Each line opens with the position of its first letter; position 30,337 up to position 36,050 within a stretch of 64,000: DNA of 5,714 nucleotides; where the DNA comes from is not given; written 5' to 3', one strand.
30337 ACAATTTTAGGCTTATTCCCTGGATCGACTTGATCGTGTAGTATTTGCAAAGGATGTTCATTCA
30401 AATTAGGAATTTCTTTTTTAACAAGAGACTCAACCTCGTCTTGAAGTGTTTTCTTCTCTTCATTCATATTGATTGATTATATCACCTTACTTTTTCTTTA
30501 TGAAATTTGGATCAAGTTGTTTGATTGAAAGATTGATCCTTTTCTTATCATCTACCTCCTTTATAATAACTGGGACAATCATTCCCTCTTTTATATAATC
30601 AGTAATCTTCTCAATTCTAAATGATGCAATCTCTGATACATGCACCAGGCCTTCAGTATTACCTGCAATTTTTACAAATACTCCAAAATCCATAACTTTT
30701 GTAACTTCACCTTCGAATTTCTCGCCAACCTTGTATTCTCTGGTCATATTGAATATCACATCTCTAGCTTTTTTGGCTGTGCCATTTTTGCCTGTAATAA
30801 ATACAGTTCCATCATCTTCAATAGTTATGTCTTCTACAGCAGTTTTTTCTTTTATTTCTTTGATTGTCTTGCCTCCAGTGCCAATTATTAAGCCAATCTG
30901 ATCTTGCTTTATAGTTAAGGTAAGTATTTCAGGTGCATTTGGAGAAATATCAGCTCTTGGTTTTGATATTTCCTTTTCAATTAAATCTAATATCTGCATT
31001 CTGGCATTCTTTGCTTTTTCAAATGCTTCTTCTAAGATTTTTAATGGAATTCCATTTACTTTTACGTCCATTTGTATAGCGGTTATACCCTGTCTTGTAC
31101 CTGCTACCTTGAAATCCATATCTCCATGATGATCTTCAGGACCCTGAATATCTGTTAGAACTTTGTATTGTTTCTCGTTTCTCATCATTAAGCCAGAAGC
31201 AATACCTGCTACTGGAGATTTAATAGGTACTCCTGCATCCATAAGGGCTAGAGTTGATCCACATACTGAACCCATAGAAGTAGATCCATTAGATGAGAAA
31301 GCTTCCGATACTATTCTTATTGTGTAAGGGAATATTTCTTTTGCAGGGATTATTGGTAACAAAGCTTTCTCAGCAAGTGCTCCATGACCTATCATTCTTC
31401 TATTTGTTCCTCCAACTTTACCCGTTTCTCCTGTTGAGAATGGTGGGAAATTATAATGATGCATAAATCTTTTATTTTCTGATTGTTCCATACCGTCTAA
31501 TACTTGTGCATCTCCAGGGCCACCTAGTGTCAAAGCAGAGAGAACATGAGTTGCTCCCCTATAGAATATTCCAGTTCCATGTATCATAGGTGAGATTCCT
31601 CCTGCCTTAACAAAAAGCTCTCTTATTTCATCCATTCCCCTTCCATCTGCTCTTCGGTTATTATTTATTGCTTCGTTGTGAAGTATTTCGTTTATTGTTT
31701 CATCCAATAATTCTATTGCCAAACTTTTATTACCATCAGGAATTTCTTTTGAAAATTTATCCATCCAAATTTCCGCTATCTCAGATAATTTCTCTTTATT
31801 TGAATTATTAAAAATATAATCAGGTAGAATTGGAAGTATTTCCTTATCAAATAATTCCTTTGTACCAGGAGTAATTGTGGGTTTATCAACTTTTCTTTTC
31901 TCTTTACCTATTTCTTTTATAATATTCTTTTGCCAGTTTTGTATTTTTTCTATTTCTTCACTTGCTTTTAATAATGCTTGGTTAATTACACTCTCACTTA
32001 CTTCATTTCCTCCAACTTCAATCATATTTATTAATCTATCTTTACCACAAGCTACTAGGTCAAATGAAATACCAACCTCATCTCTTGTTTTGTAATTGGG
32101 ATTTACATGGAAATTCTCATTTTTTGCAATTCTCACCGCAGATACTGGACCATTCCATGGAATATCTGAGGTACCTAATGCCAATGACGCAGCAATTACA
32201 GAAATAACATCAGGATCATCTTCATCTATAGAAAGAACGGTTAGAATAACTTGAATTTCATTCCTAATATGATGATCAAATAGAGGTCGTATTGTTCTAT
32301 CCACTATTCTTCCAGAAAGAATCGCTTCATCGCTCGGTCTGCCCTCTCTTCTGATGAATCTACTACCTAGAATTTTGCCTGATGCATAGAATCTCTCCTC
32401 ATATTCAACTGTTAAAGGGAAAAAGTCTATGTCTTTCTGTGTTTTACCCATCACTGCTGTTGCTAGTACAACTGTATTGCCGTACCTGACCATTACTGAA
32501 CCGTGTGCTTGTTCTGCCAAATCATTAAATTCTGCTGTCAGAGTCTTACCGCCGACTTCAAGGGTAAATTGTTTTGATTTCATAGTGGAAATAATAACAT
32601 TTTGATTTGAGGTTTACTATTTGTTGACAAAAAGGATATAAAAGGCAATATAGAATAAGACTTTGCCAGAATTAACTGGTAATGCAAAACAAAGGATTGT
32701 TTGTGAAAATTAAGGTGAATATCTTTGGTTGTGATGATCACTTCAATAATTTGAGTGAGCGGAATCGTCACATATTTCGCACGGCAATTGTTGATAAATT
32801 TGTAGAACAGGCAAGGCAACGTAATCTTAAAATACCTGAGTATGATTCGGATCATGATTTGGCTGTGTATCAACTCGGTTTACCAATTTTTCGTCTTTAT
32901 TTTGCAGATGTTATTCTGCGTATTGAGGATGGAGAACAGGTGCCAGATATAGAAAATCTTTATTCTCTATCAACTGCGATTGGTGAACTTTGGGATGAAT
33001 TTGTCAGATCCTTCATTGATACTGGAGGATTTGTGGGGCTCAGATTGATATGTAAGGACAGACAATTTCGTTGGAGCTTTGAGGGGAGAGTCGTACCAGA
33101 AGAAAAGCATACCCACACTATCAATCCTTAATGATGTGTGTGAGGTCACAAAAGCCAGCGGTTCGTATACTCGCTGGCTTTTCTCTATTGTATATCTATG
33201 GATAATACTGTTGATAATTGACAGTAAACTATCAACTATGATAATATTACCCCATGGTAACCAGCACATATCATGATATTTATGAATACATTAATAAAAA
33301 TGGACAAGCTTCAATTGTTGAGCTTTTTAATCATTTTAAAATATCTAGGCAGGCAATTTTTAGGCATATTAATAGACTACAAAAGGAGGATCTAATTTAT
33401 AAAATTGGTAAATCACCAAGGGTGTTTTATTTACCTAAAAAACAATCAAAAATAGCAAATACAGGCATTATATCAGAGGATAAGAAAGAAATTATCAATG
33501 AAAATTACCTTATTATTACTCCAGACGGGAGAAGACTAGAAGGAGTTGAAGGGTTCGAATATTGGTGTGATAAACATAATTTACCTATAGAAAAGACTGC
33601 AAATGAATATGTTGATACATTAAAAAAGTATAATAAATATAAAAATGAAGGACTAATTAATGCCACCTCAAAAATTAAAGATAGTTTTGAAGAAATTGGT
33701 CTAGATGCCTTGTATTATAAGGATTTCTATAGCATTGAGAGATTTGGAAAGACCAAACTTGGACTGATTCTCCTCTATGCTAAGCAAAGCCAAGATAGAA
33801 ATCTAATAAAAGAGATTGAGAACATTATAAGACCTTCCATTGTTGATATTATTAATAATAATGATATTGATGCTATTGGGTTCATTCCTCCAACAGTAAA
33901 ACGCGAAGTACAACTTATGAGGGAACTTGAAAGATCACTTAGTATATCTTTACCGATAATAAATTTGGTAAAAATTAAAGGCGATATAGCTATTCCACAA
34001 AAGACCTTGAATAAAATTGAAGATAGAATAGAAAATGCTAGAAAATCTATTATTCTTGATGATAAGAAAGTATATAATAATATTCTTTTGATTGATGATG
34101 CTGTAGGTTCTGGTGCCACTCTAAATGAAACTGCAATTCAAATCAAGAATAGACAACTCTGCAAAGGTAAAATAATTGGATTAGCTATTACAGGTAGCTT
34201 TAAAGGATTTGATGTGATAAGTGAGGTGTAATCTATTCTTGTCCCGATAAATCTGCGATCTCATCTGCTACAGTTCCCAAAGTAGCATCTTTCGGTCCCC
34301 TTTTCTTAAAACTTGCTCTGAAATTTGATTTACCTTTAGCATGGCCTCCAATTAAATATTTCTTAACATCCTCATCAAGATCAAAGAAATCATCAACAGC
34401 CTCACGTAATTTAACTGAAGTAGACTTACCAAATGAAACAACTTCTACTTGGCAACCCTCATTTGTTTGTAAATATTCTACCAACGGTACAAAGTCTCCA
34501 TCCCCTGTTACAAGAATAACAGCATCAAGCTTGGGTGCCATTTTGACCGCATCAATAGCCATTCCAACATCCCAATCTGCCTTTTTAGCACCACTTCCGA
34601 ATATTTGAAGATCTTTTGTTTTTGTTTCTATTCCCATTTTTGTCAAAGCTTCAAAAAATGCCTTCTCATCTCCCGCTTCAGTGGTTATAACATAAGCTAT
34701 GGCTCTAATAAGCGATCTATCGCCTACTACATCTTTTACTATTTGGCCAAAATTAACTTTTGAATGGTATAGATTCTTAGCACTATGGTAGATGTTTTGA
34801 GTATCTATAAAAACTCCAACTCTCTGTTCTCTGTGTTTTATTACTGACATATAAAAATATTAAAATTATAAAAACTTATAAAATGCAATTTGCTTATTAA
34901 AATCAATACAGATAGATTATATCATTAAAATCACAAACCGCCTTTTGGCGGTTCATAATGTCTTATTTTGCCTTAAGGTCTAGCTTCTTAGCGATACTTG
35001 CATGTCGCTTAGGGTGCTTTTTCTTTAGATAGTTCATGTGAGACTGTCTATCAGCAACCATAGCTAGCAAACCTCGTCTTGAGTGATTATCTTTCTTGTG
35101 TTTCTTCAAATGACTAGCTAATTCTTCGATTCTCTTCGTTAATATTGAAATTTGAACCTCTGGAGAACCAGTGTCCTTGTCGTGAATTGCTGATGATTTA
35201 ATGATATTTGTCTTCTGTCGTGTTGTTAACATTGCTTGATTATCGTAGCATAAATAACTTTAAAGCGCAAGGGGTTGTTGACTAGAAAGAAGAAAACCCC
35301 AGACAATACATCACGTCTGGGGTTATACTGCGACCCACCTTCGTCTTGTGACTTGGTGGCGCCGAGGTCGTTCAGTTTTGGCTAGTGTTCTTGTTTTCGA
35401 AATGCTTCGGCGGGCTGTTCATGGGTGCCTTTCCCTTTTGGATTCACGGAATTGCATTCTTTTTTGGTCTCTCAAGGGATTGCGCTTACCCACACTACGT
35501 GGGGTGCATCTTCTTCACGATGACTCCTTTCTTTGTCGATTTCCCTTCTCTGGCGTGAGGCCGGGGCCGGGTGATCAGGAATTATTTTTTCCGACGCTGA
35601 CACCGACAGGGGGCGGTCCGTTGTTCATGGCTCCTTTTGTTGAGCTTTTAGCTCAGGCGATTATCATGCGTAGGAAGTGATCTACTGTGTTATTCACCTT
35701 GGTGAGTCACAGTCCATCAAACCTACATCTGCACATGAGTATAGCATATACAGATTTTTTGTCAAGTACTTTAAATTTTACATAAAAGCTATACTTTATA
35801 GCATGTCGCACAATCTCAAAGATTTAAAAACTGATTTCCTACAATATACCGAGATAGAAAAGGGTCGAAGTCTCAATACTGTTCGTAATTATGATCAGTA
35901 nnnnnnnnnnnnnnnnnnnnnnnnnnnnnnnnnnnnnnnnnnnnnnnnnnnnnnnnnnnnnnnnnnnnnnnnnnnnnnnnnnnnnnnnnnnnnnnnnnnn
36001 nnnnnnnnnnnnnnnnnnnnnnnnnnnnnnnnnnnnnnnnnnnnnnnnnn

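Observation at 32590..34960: Three-gene insertion splitting the conserved rpsO-pnp pair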

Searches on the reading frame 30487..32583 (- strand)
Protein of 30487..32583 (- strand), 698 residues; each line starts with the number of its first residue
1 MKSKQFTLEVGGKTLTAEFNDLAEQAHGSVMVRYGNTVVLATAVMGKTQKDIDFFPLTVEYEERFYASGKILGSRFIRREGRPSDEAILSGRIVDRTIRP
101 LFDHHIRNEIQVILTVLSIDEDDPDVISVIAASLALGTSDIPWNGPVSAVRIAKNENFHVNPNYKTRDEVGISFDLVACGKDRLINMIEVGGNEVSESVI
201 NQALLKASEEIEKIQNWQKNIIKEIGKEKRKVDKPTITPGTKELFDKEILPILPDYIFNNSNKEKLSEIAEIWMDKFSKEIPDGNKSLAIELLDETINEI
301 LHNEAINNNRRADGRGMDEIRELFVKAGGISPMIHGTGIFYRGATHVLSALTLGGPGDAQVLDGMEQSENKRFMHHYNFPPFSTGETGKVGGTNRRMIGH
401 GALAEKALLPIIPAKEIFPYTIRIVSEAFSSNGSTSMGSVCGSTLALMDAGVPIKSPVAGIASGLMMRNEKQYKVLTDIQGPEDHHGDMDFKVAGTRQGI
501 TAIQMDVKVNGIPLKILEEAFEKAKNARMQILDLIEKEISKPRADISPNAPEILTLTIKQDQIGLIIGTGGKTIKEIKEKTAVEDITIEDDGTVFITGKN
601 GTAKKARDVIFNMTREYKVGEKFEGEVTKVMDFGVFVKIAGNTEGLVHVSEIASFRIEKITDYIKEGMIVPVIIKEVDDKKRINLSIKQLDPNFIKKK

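Call 3: search_protein_families(library=pfam, proteins=[window:30487-32583:-], max_evalue=0.01)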
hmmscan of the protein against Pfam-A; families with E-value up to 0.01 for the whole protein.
window:30487-32583:- (698 aa): 5 families
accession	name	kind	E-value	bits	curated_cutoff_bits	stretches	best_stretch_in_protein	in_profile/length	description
PF01138.27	RNase_PH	-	7e-51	172.5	25.5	2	13-142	3-130/130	3' exoribonuclease family, domain 1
PF00575.29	S1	-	6.3e-16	59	22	1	617-688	2-74/74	S1 RNA binding domain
PF00013.35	KH_1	-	2.5e-10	40.4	21.5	1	554-610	2-64/66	KH domain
PF03725.20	RNase_PH_C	-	1.6e-07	31.6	20.8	1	457-526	2-66/67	3' exoribonuclease family, domain 2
PF07650.23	KH_2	-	0.00016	21.9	22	1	550-581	23-54/78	KH domain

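Call 13: find_related_loci(query=window:30487-32583:-, collection=genome_contigs, flank=8000)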
Query window:30487-32583:- (698 aa) in genome_contigs; peptide patterns used: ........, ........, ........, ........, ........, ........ (x = any residue, [..] = any of these).
600 stretches matched a pattern (row limit reached: there are more); 598 encode a relative of the query (tblastn E <= 1e-3); the best 80 are kept; 80 distinct loci.
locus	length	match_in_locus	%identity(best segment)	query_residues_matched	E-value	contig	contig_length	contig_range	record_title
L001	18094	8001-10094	73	1-698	0e+0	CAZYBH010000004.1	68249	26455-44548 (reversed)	MAG TPA_asm: uncultured Candidatus Saccharibacteria bacterium isolate SRP257259_co1_236 genome assembly, contig: NODE_36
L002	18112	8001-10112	71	1-698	0e+0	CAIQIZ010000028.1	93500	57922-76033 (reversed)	uncultured bacterium isolate AM-2014_bin-3837 genome assembly, contig: bin-3837:28/31, whole genome shotgun sequence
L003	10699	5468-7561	71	1-698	0e+0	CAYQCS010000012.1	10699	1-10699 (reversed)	MAG TPA_asm: uncultured Candidatus Saccharibacteria bacterium isolate SRP135725_co1_650 genome assembly, contig: NODE_87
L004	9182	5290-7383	72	1-698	0e+0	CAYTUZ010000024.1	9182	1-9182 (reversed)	MAG TPA_asm: uncultured Candidatus Saccharibacteria bacterium isolate binchicken_co50_16 genome assembly, contig: NODE_9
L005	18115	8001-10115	69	1-697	0e+0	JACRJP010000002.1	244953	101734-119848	MAG: Candidatus Taylorbacteria bacterium isolate NC_groundwater_1832_Pr3_B-0.1um_40_24 SR-2_scaffold_141_1491172, whole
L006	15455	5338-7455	68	1-698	0e+0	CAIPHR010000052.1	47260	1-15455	uncultured bacterium isolate MJ-2014_bin-1666 genome assembly, contig: bin-1666:52/95, whole genome shotgun sequence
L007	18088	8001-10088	67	1-695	0e+0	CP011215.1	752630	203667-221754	MAG: Candidatus Campbellbacteria bacterium GW2011_OD1_34_28 chromosome, complete genome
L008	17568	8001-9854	75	1-618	0e+0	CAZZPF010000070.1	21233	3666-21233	MAG TPA_asm: uncultured Candidatus Saccharibacteria bacterium isolate binchicken_co203_538 genome assembly, contig: k141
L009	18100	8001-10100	67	1-698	0e+0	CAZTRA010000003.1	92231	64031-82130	MAG TPA_asm: uncultured Candidatus Saccharibacteria bacterium isolate SRP219642_co4_90 genome assembly, contig: NODE_304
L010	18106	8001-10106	67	1-696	0e+0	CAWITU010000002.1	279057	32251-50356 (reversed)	MAG: uncultured bacterium isolate MFD01223.bin.2.44 genome assembly, contig: contig_20817, whole genome shotgun sequence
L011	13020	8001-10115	65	1-698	0e+0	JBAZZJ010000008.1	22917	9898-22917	MAG: Candidatus Paceibacterota bacterium isolate SO_2017_GW3_13 scaffold_1285_c1_OW296A_2017, whole genome shotgun seque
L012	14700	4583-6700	65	1-698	0e+0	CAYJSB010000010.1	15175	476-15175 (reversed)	MAG TPA_asm: uncultured Candidatus Saccharibacteria bacterium isolate ERP125453_co1_310 genome assembly, contig: NODE_40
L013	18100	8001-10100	64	1-698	0e+0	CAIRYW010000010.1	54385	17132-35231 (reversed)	uncultured bacterium isolate AlinenLipids_bin-2449 genome assembly, contig: bin-2449:10/29, whole genome shotgun sequenc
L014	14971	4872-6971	66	1-697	0e+0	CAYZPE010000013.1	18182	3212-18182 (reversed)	MAG TPA_asm: uncultured Candidatus Saccharibacteria bacterium isolate SRP128246_co1_519 genome assembly, contig: NODE_65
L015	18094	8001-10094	64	1-698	0e+0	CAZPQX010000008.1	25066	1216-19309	MAG TPA_asm: uncultured Candidatus Saccharibacteria bacterium isolate SRP292972_co1_63 genome assembly, contig: NODE_932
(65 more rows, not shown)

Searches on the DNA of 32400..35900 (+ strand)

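Call 9: search_rna_families(source=window, start=32400, end=35900, threshold=evalue, max_evalue=1, show_alignments=2)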
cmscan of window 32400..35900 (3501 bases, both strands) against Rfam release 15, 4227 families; matches with E-value up to 1: 2.
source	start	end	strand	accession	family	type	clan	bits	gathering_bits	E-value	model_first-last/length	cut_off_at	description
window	32656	32758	-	RF02385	sau-13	Gene; sRNA;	-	26.3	55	0.39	1-104/104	no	Staphylococcus sRNA sau-13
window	34193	34259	+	RF03315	mir-723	Gene; miRNA;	-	21.8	63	0.79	1-60/60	no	mir-723 microRNA precursor family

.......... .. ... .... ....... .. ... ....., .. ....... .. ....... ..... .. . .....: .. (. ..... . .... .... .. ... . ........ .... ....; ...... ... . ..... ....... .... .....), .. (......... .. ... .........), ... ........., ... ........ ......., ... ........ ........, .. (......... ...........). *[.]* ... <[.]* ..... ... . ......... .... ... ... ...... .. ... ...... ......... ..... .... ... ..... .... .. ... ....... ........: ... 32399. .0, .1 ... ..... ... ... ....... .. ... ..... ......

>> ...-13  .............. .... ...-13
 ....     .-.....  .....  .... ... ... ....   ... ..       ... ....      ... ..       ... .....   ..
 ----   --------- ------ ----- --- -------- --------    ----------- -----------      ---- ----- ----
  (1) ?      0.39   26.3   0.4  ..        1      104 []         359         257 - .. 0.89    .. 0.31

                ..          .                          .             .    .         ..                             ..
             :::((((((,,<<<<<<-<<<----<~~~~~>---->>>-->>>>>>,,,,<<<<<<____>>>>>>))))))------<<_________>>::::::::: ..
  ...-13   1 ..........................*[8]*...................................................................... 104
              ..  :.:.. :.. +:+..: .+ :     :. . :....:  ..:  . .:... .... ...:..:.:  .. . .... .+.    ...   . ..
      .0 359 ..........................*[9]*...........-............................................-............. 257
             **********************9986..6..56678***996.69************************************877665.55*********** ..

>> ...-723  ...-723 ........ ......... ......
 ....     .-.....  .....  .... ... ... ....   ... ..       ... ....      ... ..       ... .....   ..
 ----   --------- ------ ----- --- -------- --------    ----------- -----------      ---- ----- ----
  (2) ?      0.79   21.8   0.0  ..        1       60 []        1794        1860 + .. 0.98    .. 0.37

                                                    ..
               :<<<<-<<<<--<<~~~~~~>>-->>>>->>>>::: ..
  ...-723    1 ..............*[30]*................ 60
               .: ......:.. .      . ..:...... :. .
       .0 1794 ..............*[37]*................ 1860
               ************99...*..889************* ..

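Call 43: search_rna_families(source=L088, start=9100, end=9850, threshold=evalue, max_evalue=5)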
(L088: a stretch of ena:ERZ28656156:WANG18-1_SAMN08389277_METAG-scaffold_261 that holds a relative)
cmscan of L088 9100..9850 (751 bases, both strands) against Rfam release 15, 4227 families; matches with E-value up to 5: 7.
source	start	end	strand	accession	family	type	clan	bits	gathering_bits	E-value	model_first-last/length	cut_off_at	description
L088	9172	9261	-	RF03023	rpfG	Gene; sRNA;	-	19.5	75.9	0.11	1-85/85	no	rpfG RNA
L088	9185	9231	-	RF02401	ClpQY_promoter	Cis-reg;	-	18.9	42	0.13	1-44/57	no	ClpQY promoter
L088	9235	9334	+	RF02301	TtnuCD25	Gene; snRNA; snoRNA; CD-box;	-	18.8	85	0.24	1-89/89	no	Tetrahymena snoRNA TtnuCD25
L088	9202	9285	-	RF00112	CyaR_RyeE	Gene; sRNA;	-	18.8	47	1.3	1-85/85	no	CyaR/Rye RNA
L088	9198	9279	-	RF00514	His_leader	Cis-reg; leader;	-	18.4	49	1.9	1-126/126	no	Histidine operon leader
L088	9201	9289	-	RF00370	sroD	Gene; sRNA;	-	15.3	50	3.7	1-86/86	no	sroD RNA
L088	9181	9318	+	RF01794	sok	Gene; antitoxin;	-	14.1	59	1.4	1-157/157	no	sok antitoxin (CssrC)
